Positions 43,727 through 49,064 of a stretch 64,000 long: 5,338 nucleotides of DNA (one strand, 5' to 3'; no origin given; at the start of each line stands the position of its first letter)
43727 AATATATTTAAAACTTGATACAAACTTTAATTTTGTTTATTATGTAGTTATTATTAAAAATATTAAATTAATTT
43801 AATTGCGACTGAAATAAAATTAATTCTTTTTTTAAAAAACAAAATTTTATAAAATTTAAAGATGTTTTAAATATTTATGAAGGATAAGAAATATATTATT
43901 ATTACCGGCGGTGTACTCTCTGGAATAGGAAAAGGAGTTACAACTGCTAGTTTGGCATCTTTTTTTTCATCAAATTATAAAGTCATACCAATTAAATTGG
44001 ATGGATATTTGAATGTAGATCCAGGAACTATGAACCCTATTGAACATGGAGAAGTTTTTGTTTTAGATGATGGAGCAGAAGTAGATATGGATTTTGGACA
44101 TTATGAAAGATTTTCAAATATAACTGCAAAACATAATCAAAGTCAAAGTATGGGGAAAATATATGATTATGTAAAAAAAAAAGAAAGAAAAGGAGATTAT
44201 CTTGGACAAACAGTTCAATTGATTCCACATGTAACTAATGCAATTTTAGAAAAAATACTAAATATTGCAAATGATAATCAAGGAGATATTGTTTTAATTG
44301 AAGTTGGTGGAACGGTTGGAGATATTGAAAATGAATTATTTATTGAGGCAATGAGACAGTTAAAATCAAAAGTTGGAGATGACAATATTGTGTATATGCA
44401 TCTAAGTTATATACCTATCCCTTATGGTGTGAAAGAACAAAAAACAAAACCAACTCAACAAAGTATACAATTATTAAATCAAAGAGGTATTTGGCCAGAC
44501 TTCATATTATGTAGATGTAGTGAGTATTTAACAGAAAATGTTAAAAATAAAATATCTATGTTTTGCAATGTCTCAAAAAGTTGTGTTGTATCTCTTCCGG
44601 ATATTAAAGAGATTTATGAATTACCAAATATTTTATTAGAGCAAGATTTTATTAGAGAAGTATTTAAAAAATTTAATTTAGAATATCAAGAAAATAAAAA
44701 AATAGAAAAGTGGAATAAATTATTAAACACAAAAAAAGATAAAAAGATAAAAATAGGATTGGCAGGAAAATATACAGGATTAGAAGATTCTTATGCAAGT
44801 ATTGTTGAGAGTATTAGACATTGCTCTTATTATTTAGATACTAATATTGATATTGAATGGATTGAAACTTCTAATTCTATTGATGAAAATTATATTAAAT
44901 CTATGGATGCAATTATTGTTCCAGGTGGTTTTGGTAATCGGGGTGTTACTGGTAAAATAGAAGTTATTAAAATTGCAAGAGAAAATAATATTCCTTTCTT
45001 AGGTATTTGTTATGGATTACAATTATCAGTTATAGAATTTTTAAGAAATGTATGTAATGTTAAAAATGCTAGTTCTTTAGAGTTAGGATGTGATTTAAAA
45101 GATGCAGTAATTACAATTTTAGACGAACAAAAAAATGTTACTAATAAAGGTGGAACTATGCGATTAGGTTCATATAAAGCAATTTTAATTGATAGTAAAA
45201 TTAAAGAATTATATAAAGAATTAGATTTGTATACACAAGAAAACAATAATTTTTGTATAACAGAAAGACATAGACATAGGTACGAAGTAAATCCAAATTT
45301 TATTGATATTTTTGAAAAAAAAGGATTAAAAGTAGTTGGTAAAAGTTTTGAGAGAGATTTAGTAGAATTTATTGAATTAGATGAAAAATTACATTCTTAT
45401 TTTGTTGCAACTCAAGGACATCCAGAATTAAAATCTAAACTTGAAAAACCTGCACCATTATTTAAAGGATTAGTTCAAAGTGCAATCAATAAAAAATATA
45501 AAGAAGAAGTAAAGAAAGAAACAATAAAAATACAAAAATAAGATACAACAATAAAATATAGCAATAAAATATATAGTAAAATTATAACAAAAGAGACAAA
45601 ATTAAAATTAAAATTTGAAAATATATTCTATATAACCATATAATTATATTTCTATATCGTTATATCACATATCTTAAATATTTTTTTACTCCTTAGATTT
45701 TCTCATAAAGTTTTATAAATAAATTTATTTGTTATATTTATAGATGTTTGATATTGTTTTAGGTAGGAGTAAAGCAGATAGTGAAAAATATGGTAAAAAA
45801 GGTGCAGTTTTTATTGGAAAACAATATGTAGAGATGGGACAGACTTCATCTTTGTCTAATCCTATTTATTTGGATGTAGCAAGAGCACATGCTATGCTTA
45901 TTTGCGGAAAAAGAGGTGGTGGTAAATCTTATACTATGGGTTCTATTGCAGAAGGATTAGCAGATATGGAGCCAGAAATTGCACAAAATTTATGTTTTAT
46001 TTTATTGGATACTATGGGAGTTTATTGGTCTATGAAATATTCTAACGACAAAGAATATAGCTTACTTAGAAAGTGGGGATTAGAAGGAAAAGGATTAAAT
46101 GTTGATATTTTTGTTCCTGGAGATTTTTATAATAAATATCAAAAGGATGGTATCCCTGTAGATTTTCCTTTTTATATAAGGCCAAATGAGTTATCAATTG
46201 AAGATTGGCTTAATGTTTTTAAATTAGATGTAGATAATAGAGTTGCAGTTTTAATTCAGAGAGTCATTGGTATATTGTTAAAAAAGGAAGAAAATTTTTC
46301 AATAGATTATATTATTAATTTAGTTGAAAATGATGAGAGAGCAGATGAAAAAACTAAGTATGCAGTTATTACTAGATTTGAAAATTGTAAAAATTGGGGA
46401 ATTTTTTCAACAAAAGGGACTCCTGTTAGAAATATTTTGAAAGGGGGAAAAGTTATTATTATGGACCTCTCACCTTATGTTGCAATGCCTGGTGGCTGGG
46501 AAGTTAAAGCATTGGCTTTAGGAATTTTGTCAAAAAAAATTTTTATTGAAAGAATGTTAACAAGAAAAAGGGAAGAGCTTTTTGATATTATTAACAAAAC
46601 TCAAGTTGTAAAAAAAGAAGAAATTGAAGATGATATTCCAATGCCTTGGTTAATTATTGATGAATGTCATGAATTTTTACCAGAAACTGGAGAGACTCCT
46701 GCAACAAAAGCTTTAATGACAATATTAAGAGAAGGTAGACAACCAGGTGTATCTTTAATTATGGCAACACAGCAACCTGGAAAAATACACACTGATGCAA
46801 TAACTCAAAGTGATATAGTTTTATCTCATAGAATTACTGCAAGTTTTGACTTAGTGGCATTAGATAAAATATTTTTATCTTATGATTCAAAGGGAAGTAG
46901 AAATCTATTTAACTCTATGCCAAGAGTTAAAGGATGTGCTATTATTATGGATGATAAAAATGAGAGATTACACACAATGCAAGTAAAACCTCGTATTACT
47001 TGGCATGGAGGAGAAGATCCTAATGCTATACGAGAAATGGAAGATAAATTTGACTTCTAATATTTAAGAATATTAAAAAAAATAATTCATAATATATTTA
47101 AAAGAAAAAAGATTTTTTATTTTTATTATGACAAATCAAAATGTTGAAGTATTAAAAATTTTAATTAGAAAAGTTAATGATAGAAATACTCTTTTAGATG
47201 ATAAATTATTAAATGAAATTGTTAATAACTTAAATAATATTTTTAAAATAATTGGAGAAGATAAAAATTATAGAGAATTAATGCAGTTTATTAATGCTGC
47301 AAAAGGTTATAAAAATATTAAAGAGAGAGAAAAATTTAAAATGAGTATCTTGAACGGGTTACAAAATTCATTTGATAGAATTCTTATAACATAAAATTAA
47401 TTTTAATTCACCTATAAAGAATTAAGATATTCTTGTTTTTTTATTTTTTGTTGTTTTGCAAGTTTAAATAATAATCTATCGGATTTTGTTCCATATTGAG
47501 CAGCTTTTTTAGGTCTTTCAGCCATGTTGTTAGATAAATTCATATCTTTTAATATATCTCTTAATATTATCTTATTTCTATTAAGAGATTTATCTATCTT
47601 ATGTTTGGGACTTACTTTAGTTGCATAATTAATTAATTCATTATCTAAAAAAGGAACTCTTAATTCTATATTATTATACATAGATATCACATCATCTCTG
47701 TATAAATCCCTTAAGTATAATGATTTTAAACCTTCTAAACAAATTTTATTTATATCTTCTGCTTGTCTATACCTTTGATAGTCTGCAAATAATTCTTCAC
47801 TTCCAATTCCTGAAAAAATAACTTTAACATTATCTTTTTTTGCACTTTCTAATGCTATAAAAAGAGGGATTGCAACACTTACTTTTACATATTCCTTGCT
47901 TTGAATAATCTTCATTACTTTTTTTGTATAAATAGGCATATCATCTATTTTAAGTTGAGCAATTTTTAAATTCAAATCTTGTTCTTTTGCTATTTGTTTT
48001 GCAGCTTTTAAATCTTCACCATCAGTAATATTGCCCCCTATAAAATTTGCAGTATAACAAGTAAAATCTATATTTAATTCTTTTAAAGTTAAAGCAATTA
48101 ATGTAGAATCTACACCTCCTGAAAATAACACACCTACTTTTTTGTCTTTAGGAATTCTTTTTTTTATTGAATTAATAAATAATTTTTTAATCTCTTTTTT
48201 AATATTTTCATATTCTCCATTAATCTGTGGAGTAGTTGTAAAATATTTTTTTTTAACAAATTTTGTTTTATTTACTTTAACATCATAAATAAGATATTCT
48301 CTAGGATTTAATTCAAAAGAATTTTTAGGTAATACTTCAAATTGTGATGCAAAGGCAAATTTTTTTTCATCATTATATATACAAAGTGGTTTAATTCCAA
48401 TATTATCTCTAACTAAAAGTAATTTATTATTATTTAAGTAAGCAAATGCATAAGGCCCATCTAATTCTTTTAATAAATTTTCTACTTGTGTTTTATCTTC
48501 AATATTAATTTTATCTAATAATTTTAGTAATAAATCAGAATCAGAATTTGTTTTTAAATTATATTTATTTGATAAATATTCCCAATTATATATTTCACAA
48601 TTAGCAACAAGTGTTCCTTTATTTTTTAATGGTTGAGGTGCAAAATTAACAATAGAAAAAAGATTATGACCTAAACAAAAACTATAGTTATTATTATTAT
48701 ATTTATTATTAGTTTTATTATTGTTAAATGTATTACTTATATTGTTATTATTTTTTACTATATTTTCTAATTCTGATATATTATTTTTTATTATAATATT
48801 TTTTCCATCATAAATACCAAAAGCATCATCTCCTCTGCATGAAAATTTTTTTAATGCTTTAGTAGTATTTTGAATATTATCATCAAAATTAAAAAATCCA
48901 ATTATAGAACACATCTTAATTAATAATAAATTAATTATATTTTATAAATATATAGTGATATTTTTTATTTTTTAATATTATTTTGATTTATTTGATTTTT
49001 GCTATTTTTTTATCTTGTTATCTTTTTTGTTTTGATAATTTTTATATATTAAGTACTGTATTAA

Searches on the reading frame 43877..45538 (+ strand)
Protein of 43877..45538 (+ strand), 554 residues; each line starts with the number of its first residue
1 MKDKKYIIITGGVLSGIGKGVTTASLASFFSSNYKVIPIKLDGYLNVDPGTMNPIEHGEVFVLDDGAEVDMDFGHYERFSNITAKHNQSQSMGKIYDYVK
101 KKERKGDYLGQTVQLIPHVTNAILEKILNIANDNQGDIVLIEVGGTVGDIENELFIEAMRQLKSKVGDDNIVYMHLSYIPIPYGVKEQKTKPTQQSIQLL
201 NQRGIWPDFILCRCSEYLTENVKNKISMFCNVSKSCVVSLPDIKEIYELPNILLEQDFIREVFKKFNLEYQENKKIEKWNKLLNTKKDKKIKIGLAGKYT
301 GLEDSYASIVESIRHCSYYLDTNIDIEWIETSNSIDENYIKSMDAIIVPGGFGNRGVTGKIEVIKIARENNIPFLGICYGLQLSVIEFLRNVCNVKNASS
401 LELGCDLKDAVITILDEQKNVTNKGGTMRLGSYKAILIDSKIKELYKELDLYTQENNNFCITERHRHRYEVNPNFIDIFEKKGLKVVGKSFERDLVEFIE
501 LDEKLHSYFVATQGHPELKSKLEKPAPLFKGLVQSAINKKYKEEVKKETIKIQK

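Call 53: search_protein_families(library=pfam, proteins=[window:43877-45538:+], max_evalue=0.001)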
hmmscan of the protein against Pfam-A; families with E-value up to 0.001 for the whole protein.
window:43877-45538:+ (554 aa): 3 families
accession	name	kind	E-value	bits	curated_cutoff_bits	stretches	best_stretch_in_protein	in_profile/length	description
PF06418.20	CTP_synth_N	-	1.2e-106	356.3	26.1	1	5-268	1-265/265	CTP synthase N-terminus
PF00117.34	GATase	-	3.6e-36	125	22.8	1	304-534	4-189/190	Glutamine amidotransferase class-I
PF01656.29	CbiA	-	0.00018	21.9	25.4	1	14-162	7-54/125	CobQ/CobB/MinD/ParA nucleotide binding domain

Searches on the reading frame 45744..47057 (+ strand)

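Call 53: search_protein_families(library=pfam, proteins=[window:45744-47057:+], max_evalue=0.001)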
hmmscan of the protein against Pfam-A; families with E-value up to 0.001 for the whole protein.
window:45744-47057:+ (438 aa): 1 family
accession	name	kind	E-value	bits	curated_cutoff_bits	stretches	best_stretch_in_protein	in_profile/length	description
PF01935.23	DUF87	-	9.9e-13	49.1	23.2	1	31-244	3-203/220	Helicase HerA, central domain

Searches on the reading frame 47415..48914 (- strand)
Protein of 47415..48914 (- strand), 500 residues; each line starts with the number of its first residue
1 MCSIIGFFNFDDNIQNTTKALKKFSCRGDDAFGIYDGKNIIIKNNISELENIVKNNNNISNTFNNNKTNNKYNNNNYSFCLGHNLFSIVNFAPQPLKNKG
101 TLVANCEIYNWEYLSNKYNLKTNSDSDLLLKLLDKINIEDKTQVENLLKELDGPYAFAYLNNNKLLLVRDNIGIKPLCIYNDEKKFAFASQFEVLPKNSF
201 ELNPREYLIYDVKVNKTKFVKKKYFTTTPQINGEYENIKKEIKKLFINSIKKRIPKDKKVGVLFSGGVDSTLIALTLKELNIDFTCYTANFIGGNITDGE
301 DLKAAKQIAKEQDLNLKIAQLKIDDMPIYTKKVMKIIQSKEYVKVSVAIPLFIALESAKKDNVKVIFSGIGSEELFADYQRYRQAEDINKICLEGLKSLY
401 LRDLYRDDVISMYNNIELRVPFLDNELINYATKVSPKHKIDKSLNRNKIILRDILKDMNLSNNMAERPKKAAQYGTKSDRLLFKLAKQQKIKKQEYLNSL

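Call 53: search_protein_families(library=pfam, proteins=[window:47415-48914:-], max_evalue=0.001)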
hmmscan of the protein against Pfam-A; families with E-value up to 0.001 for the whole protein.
window:47415-48914:- (500 aa): 5 families
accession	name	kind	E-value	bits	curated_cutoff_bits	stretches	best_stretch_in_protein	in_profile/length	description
PF00733.27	Asn_synthase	-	1.4e-42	147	21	2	241-385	1-141/354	Asparagine synthase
PF13537.11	GATase_7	-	7.9e-19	68.3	25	1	93-195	13-121/123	Glutamine amidotransferase domain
PF13522.11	GATase_6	-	2.2e-14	54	27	1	79-190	12-129/130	Glutamine amidotransferase domain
PF24167.1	DUF7411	-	1.7e-07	31.5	28.7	1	259-369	2-102/194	Family of unknown function (DUF7411)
PF06508.19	QueC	-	0.00014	21.9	22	0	262-374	4-124/210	Queuosine biosynthesis protein QueC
